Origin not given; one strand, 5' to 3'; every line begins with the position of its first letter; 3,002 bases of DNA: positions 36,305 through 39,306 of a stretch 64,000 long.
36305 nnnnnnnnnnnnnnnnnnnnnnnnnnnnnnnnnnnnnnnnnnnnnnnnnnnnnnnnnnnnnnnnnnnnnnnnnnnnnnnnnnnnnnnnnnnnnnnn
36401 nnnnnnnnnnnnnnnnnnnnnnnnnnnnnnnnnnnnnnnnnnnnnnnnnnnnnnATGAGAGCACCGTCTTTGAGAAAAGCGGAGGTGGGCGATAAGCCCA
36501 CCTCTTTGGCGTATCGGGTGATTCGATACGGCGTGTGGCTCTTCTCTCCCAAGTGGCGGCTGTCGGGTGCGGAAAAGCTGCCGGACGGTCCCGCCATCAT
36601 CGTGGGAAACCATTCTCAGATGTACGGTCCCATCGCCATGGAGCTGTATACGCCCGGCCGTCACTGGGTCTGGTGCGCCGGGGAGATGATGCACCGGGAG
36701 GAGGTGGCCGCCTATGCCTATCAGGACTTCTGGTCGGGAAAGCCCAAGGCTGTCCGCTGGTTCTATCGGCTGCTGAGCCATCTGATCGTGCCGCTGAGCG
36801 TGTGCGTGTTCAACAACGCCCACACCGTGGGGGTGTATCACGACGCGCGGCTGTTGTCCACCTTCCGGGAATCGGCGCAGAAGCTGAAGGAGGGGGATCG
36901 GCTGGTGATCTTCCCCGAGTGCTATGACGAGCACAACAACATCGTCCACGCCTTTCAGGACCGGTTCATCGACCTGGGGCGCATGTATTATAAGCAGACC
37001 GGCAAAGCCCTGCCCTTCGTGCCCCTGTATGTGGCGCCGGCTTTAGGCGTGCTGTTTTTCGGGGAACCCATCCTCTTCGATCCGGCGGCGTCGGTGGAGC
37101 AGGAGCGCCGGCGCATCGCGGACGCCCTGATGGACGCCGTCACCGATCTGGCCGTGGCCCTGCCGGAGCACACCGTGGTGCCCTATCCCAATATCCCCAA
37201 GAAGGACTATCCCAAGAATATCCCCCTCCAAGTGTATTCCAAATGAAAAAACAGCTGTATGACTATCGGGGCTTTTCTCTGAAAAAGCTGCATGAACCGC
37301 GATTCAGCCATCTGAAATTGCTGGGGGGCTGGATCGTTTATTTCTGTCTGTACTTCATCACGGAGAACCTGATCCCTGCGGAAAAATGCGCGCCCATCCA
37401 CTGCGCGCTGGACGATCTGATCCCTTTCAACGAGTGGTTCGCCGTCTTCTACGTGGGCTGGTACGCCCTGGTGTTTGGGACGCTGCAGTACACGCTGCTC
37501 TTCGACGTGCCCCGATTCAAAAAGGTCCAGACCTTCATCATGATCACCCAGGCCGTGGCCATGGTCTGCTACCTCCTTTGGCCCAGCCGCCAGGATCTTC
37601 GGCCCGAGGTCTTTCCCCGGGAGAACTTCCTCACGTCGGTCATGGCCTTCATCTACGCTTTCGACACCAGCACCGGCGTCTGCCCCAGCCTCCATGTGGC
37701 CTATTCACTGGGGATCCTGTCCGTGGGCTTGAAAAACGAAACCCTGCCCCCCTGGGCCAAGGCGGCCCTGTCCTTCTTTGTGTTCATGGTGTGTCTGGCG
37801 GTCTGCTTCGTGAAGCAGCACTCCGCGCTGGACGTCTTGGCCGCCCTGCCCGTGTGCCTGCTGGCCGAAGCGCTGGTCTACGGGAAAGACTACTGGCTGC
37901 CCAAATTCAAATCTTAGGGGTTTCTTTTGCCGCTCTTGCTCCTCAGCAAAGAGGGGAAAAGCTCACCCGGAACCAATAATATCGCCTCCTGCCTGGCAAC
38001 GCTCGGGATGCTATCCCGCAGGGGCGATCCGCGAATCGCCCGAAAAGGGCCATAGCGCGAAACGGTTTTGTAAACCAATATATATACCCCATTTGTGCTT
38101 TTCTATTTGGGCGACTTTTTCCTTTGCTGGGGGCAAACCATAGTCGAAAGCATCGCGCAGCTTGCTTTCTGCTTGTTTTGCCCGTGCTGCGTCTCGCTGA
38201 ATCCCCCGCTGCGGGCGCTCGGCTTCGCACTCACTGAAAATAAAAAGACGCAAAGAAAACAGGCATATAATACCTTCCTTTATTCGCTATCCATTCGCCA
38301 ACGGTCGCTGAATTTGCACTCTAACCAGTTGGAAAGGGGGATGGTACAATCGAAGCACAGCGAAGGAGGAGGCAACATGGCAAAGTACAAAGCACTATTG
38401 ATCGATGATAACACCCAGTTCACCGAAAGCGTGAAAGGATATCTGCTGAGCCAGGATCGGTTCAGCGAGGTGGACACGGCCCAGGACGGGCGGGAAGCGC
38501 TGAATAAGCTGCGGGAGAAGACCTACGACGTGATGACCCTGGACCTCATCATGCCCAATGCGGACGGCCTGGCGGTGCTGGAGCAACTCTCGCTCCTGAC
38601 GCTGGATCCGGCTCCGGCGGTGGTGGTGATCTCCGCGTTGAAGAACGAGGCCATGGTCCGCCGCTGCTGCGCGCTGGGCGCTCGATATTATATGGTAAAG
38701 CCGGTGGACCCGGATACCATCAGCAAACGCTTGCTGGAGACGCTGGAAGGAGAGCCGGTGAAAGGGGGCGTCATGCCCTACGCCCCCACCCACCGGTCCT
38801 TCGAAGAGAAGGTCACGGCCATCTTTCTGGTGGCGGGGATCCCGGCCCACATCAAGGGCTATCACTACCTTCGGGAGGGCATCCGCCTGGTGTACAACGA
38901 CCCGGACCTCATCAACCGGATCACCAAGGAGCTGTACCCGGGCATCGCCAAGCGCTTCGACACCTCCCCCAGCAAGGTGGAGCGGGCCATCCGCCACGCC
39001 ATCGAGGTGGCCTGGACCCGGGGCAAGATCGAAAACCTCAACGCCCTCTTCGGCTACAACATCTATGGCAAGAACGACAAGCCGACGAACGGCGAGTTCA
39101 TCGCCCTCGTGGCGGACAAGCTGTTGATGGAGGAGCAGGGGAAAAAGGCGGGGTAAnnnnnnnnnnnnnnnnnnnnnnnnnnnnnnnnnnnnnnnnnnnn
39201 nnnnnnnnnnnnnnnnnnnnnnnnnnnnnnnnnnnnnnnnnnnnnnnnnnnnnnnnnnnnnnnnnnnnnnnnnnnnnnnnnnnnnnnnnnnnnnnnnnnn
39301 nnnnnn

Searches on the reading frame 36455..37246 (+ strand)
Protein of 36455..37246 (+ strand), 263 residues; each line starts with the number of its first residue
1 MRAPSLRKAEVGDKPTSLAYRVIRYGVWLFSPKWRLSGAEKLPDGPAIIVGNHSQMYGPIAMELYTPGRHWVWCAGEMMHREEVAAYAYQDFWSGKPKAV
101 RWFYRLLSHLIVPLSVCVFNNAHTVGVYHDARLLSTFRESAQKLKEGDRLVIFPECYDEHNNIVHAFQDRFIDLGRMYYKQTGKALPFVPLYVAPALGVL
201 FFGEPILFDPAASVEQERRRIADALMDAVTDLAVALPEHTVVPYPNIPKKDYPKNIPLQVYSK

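Call 9: search_protein_families(library=pfam, proteins=[window:36455-37246:+])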
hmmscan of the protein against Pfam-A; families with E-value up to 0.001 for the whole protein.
window:36455-37246:+ (263 aa): 1 family
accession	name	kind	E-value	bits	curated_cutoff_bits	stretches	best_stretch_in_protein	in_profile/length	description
PF01553.26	Acyltransferase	-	5.2e-05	23.5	23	1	35-174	3-118/132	Acyltransferase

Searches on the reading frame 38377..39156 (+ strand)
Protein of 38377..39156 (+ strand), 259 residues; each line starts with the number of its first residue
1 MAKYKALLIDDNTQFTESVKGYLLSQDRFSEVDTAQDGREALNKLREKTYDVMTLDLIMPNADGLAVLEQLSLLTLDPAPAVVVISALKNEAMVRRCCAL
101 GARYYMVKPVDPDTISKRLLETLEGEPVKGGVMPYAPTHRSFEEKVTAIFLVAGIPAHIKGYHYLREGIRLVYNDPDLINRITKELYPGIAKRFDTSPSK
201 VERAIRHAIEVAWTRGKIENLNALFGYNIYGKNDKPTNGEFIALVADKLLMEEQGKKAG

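Call 9: search_protein_families(library=pfam, proteins=[window:38377-39156:+])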
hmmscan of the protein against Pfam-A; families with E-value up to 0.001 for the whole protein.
window:38377-39156:+ (259 aa): 2 families
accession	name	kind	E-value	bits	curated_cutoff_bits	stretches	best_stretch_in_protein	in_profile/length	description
PF08769.17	Spo0A_C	-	2.2e-40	137.3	25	1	146-249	1-104/104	Sporulation initiation factor Spo0A C terminal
PF00072.30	Response_reg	-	7.2e-23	81.3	30.2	1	7-119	2-110/111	Response regulator receiver domain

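Call 13: find_related_loci(query=window:38377-39156:+, collection=genome_contigs, flank=6000)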
Query window:38377-39156:+ (259 aa) in genome_contigs; peptide patterns used: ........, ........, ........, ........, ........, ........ (x = any residue, [..] = any of these).
600 stretches matched a pattern (row limit reached: there are more); 587 encode a relative of the query (tblastn E <= 1e-3); the best 80 are kept; 80 distinct loci.
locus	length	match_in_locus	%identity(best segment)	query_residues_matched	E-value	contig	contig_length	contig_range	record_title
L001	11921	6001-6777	98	1-259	2e-172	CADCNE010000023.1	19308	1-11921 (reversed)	MAG: uncultured Clostridiales bacterium isolate RUG14803 genome assembly, contig: RUG14803_asm_23, whole genome shotgun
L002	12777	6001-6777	98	1-259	4e-172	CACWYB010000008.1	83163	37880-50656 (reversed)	MAG: uncultured Clostridiales bacterium isolate RUG11019 genome assembly, contig: RUG11019_asm_8, whole genome shotgun s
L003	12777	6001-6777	98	1-259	8e-171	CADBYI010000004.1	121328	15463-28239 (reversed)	MAG: uncultured Clostridiales bacterium isolate RUG14416 genome assembly, contig: RUG14416_asm_4, whole genome shotgun s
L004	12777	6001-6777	99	1-259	1e-173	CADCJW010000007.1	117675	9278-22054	MAG: uncultured Clostridiales bacterium isolate RUG14713 genome assembly, contig: RUG14713_asm_7, whole genome shotgun s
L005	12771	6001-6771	75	1-257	2e-135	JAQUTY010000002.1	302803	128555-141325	MAG: Eubacteriales bacterium isolate STD2_130 NODE_31_length_302803_cov_8.221772_Sandtown_D2, whole genome shotgun seque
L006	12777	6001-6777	75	1-259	2e-134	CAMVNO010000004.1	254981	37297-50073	MAG TPA_asm: uncultured Clostridia bacterium isolate SRR8387718_bin.19_metaWRAP_v1.3_MAG genome assembly, contig: ERZ142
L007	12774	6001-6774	75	1-258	3e-134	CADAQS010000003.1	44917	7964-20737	MAG: uncultured Clostridiales bacterium isolate RUG13539 genome assembly, contig: RUG13539_asm_3, whole genome shotgun s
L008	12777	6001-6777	76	1-259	5e-134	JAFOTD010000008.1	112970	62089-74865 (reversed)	MAG: Clostridia bacterium isolate RGIG775 Dairy_cattle_Omasum-6__c65, whole genome shotgun sequence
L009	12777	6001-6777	76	1-259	1e-133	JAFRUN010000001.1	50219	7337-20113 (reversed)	MAG: Clostridia bacterium isolate RGIG2810 Goat_Omasum-6__c2819, whole genome shotgun sequence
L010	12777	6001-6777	75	1-259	8e-133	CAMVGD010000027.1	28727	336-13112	MAG TPA_asm: uncultured Clostridia bacterium isolate SRR8387719_bin.3_metaWRAP_v1.3_MAG genome assembly, contig: ERZ1420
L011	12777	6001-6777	75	1-259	2e-131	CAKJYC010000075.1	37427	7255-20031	Clostridiales bacterium isolate MAG-R050 genome assembly, contig: k141_334882, whole genome shotgun sequence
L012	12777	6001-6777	74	1-259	3e-129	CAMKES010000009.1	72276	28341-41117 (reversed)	MAG: uncultured Clostridia bacterium isolate SRR12081303_bin.1_metaWRAP_v1.3_MAG genome assembly, contig: ERZ12289767.48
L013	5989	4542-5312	71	1-257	4e-128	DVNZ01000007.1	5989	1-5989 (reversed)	MAG TPA_asm: Candidatus Aphodomorpha intestinavium isolate ChiGjej2B2-16831 ChiGjej2B2M5__C14597_L5989_SRR6323342, whole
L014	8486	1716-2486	70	1-257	3e-125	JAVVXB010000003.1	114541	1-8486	MAG: Clostridia bacterium isolate CGS10Y3-bin18 NODE_102_length_114541_cov_8.893323, whole genome shotgun sequence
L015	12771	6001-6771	68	1-257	3e-124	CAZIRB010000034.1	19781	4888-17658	MAG TPA_asm: uncultured Oscillospiraceae bacterium isolate binchicken_co117_169 genome assembly, contig: NODE_5140_lengt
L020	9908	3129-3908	60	1-259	1e-105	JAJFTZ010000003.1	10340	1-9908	MAG: Eubacteriales bacterium isolate bin.350 k141_1183704, whole genome shotgun sequence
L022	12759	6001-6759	60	1-252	3e-104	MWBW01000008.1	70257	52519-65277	MAG: Firmicutes bacterium ADurb.Bin248 BWY35_contig000008, whole genome shotgun sequence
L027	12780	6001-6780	59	1-259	7e-103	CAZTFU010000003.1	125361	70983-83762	MAG TPA_asm: uncultured Clostridium sp. isolate SRP225648_co1_259 genome assembly, contig: NODE_132_length_125361_cov_23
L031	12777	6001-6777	58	1-257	2e-100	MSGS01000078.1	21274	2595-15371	MAG: Christensenellaceae bacterium Phil1 707_L1_merged_contig_998, whole genome shotgun sequence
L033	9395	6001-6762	54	1-253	4e-89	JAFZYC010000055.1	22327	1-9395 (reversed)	MAG: Clostridia bacterium isolate RGIG8203 Water_buffalos_Rumen-3__c969389, whole genome shotgun sequence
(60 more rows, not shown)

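Call 34: search_protein_families(library=pfam, proteins=[L020:4400-5878:+, L006:7165-8280:+, L012:7212-8468:+, L014:3144-3710:-, L022:7184-8407:-, L027:7711-8334:-, L031:7137-7685:+, L033:7568-8803:-, L005:7438-8442:+], max_evalue=0.01)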
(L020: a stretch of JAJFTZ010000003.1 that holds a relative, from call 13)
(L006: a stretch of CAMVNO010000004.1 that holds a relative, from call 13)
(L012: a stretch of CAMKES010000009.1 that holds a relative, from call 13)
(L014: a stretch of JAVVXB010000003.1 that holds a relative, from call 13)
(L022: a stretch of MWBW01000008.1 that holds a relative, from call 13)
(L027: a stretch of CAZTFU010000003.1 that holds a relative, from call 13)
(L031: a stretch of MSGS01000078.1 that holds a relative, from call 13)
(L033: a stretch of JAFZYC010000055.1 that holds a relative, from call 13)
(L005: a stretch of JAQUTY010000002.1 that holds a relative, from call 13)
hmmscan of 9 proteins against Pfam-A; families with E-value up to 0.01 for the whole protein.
L020:4400-5878:+ (492 aa): 2 families
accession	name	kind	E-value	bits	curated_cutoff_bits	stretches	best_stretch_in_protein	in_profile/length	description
PF12673.12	SipL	-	1.1e-27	96.5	23.6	3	36-112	3-77/78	SipL, SPOCS domain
PF01476.26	LysM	-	7.4e-05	23.1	20.9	1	453-489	5-41/43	LysM domain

L006:7165-8280:+ (371 aa): 15 families
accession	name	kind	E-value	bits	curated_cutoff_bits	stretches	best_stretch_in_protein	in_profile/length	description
PF00248.27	Aldo_ket_red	-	1.3e-41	143.1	24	1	12-281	1-289/291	Aldo/keto reductase family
PF13534.11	Fer4_17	-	3e-09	37.7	22.2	1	292-357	1-60/61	4Fe-4S dicluster domain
PF13187.11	Fer4_9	-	7e-09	36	27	1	292-356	1-50/52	4Fe-4S dicluster domain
PF13237.11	Fer4_10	-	6.8e-06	26.4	25.5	1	292-354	8-53/53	4Fe-4S dicluster domain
PF13746.11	Fer4_18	-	1.2e-05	25.9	27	1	339-364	57-82/114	4Fe-4S dicluster domain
PF13183.11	Fer4_8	-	1.7e-05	25.7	27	1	292-356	4-67/68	4Fe-4S dicluster domain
PF12838.12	Fer4_7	-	2.2e-05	25.3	27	1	293-355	2-50/52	4Fe-4S dicluster domain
PF00037.32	Fer4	-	0.00013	22.1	21.1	1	341-355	6-20/24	4Fe-4S binding domain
PF14697.11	Fer4_21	-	0.00018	22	35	0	274-305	22-53/59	4Fe-4S dicluster domain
PF12798.12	Fer4_3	-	0.00038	21.5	27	0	343-355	1-13/15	4Fe-4S binding domain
PF12800.12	Fer4_4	-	0.00044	20.8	24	1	341-354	2-15/17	4Fe-4S binding domain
PF12797.12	Fer4_2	-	0.00095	19.4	24.5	0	340-354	7-21/22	4Fe-4S binding domain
PF12837.12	Fer4_6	-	0.0017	18.6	25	0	341-354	7-20/24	4Fe-4S binding domain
PF14691.11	Fer4_20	-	0.0054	17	25.8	0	293-317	24-50/113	Dihydroprymidine dehydrogenase domain II, 4Fe-4S cluster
PF17179.9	Fer4_22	-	0.0096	17.2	27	0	271-307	59-95/95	4Fe-4S dicluster domain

L012:7212-8468:+ (418 aa): 1 family
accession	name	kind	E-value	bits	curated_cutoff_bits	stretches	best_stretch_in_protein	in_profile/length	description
PF00933.27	Glyco_hydro_3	-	5.1e-70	236.8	27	1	81-404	4-315/316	Glycosyl hydrolase family 3 N terminal domain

L014:3144-3710:- (188 aa): 1 family
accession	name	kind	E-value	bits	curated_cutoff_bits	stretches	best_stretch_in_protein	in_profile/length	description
PF04199.19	Cyclase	-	1.7e-10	41.7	23.1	1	26-86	17-64/142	Putative cyclase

L022:7184-8407:- (407 aa): 19 families
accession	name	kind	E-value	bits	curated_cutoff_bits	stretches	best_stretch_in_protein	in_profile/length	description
PF10672.15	Methyltrans_SAM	-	1.3e-27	97.3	27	1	191-371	83-256/286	S-adenosylmethionine-dependent methyltransferase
PF17785.7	PUA_3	-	8e-21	74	22.6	1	11-72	2-63/64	PUA-like domain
PF13847.12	Methyltransf_31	-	2.4e-11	43.9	27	1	230-352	2-113/145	Methyltransferase domain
PF03602.21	Cons_hypoth95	-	7.3e-10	39.2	24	1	230-313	40-122/182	Conserved hypothetical protein 95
PF02475.24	TRM5-TYW2_MTfase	-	1.7e-08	35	28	1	197-293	4-99/164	TRM5/TYW2 methyltransferase domain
PF01170.24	UPF0020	-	4.6e-08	33.4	22.3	1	230-367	27-179/197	RMKL-like, methyltransferase domain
PF05175.20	MTS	-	5.4e-08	33.1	23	1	231-366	31-156/170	Methyltransferase small domain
PF13649.12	Methyltransf_25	-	5.9e-08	33.7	27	1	235-310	1-70/97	Methyltransferase domain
PF06325.19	PrmA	-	2.1e-07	31.2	22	1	229-309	159-231/296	Ribosomal protein L11 methyltransferase (PrmA)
PF09445.16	Methyltransf_15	-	4.5e-07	30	22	1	233-314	2-81/165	RNA cap guanine-N2 methyltransferase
PF01596.23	Methyltransf_3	-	1.9e-05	24.5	22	1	226-311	39-127/204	O-methyltransferase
PF02005.22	TRM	-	9.9e-05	22.1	27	1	231-312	49-128/376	N2,N2-dimethylguanosine tRNA methyltransferase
PF01728.25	FtsJ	-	0.00019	21.8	24.1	1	228-322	18-109/181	FtsJ-like methyltransferase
PF08241.18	Methyltransf_11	-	0.00052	21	21.2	1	242-293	7-54/95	Methyltransferase domain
PF12847.13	Methyltransf_18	-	0.001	19.5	27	1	229-295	12-79/151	Methyltransferase domain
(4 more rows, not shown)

L027:7711-8334:- (207 aa): 1 family
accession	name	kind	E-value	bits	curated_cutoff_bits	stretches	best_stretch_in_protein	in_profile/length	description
PF14386.11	DUF4417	-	3e-52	177.2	28.9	1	17-197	1-179/183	Domain of unknown function (DUF4417)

L031:7137-7685:+ (182 aa): 1 family
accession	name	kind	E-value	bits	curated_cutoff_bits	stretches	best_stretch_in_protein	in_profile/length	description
PF00293.34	NUDIX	-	3.4e-10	40.5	21.1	1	55-118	6-70/134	NUDIX domain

L033:7568-8803:- (411 aa): 3 families
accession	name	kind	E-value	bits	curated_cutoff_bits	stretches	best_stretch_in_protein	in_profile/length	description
PF01546.33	Peptidase_M20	-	5.9e-12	46.4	24.6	1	145-407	34-205/206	Peptidase family M20/M25/M40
PF07687.19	M20_dimer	-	1.8e-09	37.9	21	1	211-314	1-106/107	Peptidase dimerisation domain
PF05343.19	Peptidase_M42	-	5.5e-07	29.4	23.2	1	146-205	134-192/292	M42 glutamyl aminopeptidase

L005:7438-8442:+ (334 aa): 1 family
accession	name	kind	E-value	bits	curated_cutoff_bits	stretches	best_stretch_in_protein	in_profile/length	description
PF01297.22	ZnuA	-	2.3e-74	250.6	29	1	52-331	1-263/263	Zinc-uptake complex component A periplasmic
